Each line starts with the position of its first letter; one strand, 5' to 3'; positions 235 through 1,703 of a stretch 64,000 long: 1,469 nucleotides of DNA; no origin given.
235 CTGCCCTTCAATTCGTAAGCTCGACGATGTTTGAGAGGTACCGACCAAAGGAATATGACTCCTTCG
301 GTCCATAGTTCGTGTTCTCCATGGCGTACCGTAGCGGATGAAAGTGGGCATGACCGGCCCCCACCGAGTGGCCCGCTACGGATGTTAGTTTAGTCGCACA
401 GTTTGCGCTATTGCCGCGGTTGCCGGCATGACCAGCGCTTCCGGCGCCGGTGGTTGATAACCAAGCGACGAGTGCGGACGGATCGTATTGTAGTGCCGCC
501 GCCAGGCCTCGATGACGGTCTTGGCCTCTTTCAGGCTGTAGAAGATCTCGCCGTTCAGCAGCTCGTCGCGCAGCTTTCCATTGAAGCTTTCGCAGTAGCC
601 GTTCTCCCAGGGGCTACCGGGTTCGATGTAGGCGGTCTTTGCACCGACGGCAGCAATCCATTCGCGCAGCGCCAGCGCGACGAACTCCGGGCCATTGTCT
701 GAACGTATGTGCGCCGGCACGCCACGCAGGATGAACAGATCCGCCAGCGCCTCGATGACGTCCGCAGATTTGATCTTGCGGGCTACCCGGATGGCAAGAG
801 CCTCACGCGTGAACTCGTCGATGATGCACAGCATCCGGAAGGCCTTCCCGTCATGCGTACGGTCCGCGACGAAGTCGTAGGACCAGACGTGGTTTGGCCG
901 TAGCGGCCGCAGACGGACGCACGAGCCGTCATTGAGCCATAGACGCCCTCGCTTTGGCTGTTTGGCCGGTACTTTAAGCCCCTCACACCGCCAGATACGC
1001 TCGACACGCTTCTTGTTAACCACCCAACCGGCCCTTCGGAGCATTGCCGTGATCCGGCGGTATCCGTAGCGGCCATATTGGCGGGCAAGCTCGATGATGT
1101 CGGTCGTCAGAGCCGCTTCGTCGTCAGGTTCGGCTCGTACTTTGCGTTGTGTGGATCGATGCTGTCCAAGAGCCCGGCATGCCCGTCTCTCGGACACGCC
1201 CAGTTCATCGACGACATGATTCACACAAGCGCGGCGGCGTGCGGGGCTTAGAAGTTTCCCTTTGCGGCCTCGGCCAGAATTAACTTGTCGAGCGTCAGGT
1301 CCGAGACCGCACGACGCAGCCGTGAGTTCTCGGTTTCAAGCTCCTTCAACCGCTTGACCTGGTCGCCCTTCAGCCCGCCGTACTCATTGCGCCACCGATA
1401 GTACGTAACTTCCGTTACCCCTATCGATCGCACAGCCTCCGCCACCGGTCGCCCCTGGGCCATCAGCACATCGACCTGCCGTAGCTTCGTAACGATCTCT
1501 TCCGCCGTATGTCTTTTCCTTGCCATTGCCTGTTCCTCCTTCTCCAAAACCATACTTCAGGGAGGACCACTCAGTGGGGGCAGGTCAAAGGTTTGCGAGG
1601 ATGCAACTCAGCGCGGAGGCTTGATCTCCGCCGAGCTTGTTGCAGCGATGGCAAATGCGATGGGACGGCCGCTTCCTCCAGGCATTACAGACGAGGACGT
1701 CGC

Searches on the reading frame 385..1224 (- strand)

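Call 73: search_protein_families(library=pfam, proteins=[window:385-1224:-], max_evalue=0.01)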
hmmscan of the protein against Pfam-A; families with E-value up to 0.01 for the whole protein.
window:385-1224:- (279 aa): 5 families
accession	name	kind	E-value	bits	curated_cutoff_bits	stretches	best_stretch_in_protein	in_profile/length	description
PF13683.12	rve_3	-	1.8e-30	104.9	26.5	1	194-259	2-67/67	Integrase core domain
PF00665.32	rve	-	1.1e-18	67.8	32.6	1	109-205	3-102/102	Integrase core domain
PF13276.12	HTH_21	-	4.5e-15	56.1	28.1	1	35-90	3-59/60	HTH-like domain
PF13333.12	rve_2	-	2.7e-05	24.6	22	1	212-259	1-48/56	Integrase core domain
PF24764.1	rva_4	-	8.3e-05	22.8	26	1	131-187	26-82/194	Integrase core domain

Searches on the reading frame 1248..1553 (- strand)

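Call 73: search_protein_families(library=pfam, proteins=[window:1248-1553:-], max_evalue=0.01)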
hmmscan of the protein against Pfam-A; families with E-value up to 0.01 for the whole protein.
window:1248-1553:- (101 aa): 4 families
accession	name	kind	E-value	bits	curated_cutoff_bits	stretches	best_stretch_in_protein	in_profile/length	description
PF01527.26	HTH_Tnp_1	-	4.5e-13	49.7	24.1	1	11-83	2-74/75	Transposase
PF13384.12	HTH_23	-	8.5e-05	22.7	24.6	1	30-62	13-47/50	Homeodomain-like domain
PF13518.12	HTH_28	-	0.0025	18.3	25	1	30-59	8-37/52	Helix-turn-helix domain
PF13551.12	HTH_29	-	0.0031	18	28.1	1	30-59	7-39/64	Winged helix-turn helix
